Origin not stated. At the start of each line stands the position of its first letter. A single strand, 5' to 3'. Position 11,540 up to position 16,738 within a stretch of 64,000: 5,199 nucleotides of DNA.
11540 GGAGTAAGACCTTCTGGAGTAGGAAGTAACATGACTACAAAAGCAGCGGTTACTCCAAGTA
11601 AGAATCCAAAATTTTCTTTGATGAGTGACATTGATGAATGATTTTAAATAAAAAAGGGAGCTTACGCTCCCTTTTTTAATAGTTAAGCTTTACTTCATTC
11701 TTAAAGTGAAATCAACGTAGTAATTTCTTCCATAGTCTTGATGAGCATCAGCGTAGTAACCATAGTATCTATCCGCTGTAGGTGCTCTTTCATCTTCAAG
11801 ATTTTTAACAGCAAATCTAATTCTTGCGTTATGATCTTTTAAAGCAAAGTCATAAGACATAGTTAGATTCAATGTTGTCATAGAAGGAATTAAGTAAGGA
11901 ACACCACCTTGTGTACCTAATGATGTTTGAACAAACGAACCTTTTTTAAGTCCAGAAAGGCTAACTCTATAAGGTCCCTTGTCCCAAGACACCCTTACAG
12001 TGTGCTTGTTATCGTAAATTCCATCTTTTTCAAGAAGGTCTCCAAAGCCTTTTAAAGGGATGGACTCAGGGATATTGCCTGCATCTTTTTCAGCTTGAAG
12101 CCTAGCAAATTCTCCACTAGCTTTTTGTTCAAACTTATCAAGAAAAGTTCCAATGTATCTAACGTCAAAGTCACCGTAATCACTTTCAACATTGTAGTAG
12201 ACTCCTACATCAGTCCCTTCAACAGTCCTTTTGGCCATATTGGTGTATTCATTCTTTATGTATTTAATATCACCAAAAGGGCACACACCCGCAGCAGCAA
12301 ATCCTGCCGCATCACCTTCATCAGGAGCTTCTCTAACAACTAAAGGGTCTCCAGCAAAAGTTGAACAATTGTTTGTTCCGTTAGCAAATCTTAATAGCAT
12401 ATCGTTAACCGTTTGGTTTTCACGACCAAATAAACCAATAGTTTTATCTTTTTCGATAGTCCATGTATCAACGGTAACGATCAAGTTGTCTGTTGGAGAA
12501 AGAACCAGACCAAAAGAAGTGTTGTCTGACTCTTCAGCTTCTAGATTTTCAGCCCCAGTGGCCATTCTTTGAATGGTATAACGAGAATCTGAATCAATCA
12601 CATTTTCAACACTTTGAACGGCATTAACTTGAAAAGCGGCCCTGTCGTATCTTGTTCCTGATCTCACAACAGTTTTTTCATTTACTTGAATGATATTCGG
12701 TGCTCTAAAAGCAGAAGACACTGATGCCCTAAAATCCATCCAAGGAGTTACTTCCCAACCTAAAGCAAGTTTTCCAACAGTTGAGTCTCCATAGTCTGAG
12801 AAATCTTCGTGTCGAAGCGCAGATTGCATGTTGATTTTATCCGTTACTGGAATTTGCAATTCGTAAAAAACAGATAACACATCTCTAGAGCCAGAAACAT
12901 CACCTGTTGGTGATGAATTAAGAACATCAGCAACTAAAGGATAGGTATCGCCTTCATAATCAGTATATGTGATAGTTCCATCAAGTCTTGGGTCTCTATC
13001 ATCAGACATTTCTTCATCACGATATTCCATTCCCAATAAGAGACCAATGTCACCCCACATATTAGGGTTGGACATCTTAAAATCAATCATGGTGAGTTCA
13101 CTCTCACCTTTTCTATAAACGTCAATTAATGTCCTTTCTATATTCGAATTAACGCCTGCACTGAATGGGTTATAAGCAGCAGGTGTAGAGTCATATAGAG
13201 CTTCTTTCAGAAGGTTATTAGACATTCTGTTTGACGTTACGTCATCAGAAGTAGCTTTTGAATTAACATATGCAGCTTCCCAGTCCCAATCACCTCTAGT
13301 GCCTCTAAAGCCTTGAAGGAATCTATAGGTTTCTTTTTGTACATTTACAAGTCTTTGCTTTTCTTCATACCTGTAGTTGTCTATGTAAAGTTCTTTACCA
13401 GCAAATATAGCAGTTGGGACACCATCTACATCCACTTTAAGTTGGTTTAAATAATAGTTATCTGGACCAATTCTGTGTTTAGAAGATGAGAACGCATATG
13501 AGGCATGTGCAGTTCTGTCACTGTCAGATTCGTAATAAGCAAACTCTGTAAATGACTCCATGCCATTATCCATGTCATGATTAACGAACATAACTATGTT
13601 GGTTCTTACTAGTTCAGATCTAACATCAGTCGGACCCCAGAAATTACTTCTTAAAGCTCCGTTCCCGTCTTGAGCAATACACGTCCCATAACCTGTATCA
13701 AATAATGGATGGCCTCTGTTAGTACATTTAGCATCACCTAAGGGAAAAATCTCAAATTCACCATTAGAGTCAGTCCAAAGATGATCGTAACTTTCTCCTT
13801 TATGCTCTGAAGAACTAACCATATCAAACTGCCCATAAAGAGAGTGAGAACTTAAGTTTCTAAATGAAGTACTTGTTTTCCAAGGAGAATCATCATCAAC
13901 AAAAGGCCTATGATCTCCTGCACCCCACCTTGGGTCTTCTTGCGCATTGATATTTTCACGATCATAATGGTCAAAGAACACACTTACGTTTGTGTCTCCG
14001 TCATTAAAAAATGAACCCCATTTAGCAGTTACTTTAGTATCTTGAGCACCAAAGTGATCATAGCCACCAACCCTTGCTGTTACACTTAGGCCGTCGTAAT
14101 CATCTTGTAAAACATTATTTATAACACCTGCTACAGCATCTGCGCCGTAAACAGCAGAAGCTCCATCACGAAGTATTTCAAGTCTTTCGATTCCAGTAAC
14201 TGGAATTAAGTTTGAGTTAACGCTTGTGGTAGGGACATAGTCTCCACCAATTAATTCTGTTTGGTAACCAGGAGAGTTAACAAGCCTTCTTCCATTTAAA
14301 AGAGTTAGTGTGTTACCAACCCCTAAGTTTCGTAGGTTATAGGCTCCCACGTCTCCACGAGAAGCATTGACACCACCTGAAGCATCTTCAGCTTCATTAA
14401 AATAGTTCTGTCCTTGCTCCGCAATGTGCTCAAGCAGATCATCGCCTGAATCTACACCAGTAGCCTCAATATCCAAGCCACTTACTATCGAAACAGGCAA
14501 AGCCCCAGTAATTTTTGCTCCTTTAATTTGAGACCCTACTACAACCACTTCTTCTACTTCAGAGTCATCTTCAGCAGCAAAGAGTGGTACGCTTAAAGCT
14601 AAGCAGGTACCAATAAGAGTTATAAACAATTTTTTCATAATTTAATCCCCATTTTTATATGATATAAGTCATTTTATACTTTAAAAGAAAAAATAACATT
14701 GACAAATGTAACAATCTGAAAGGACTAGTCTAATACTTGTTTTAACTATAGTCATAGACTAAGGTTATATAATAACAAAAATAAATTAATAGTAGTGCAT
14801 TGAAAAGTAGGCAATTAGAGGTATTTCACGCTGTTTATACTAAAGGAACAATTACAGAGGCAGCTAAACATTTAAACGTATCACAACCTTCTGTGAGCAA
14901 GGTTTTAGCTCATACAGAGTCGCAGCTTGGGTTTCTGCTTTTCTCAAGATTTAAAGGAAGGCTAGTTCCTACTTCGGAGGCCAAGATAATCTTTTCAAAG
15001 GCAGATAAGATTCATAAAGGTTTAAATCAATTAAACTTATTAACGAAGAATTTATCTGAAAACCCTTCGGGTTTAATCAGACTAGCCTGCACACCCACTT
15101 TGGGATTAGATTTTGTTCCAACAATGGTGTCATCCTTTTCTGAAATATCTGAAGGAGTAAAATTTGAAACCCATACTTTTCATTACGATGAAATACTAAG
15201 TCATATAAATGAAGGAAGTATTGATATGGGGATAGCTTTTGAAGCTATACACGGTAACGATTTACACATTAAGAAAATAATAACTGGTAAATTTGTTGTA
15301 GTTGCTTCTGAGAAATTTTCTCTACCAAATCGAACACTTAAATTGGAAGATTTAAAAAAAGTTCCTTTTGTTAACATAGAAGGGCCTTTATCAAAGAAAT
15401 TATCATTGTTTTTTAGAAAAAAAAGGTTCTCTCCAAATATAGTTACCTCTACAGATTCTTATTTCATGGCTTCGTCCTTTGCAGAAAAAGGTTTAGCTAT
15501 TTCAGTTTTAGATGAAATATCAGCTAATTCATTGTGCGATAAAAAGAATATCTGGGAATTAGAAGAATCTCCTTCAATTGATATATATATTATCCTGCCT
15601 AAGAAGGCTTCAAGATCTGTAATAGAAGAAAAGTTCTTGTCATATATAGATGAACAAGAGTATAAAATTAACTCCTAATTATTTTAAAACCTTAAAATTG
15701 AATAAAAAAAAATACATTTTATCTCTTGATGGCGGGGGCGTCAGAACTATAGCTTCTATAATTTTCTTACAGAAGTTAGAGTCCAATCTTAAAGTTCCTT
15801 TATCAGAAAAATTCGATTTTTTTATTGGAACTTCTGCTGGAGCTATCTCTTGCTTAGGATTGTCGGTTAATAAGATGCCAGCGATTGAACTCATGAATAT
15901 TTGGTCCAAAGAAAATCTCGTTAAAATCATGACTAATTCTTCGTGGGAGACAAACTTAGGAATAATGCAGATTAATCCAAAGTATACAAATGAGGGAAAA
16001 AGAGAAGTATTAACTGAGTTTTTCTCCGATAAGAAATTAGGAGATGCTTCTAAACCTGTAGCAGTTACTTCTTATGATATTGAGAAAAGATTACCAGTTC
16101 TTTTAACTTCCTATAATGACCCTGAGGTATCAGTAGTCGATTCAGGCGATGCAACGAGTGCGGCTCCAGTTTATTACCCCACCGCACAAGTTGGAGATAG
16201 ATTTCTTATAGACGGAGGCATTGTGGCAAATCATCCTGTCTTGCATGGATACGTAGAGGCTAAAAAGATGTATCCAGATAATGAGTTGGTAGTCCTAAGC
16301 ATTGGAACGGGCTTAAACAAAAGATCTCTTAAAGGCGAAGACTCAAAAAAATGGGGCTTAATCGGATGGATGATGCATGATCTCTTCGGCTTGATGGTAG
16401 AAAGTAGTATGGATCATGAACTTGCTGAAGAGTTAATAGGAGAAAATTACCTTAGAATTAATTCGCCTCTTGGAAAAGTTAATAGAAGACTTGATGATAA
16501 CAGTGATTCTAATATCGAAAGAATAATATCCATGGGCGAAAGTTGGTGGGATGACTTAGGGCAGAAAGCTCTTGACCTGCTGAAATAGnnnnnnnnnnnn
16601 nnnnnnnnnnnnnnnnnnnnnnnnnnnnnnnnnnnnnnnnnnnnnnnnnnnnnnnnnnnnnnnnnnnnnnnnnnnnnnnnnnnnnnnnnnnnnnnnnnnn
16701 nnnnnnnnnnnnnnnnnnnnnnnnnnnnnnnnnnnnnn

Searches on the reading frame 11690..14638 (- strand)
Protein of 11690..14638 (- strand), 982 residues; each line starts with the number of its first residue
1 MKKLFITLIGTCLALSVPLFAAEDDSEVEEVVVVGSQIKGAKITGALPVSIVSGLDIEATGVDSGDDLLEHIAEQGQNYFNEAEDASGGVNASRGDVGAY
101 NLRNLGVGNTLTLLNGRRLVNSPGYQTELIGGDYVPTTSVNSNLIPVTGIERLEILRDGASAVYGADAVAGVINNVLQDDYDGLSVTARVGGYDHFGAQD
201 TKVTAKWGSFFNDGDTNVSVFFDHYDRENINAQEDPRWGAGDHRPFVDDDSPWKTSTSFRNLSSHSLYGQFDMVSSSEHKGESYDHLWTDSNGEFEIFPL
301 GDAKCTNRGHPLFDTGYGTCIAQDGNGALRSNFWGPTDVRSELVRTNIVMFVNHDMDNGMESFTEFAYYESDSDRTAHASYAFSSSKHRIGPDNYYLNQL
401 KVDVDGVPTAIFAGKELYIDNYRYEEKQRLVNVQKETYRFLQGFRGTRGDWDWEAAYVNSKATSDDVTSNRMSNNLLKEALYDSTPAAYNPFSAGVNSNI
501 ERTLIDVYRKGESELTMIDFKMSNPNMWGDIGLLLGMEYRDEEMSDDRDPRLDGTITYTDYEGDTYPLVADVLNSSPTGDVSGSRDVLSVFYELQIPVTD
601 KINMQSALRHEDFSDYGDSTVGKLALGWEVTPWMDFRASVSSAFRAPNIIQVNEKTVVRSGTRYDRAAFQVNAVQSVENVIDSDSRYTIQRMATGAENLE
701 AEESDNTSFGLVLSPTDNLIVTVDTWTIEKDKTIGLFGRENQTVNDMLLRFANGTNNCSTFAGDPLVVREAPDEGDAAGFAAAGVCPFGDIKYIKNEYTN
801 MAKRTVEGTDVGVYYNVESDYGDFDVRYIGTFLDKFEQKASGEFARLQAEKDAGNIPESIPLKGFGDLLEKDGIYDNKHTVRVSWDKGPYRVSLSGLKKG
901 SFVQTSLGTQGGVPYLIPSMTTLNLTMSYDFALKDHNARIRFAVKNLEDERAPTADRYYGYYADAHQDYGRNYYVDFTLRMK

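Call 49: search_protein_families(library=pfam, proteins=[window:11690-14638:-], max_evalue=0.00001)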
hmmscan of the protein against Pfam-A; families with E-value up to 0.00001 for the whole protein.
window:11690-14638:- (982 aa): 2 families
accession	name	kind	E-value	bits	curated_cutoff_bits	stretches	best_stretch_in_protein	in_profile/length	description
PF00593.30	TonB_dep_Rec_b-barrel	-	7.3e-23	82.5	27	1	420-947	45-436/436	TonB dependent receptor-like, beta-barrel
PF07715.20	Plug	-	1e-12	48.9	23.9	1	47-172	7-107/107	TonB-dependent Receptor Plug Domain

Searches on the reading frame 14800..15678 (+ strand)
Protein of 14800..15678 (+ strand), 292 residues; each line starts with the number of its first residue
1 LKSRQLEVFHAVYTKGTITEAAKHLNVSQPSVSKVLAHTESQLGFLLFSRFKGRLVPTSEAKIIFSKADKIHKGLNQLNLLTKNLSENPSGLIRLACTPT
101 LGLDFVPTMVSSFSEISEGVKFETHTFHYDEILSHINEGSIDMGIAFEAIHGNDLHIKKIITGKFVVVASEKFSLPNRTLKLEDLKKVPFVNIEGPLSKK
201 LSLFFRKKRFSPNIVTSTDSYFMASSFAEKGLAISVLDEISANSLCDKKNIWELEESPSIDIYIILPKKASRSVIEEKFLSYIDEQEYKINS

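Call 15: search_protein_families(library=pfam, proteins=[window:14800-15678:+], max_evalue=0.0001)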
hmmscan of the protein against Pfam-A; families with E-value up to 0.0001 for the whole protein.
window:14800-15678:+ (292 aa): 2 families
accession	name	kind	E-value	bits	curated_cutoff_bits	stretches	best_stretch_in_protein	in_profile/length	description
PF03466.25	LysR_substrate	-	4.2e-26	92.1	28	1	87-285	2-206/209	LysR substrate binding domain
PF00126.33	HTH_1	-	8.8e-16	58.1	26.6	1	4-61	2-59/60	Bacterial regulatory helix-turn-helix protein, lysR family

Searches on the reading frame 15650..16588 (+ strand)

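Call 15: search_protein_families(library=pfam, proteins=[window:15650-16588:+], max_evalue=0.0001)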
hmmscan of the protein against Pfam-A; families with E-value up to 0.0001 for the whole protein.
window:15650-16588:+ (312 aa): 1 family
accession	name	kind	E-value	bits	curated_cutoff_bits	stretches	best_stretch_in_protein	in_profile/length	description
PF01734.28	Patatin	-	1.9e-25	90.6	27.7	1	24-198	1-188/191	Patatin-like phospholipase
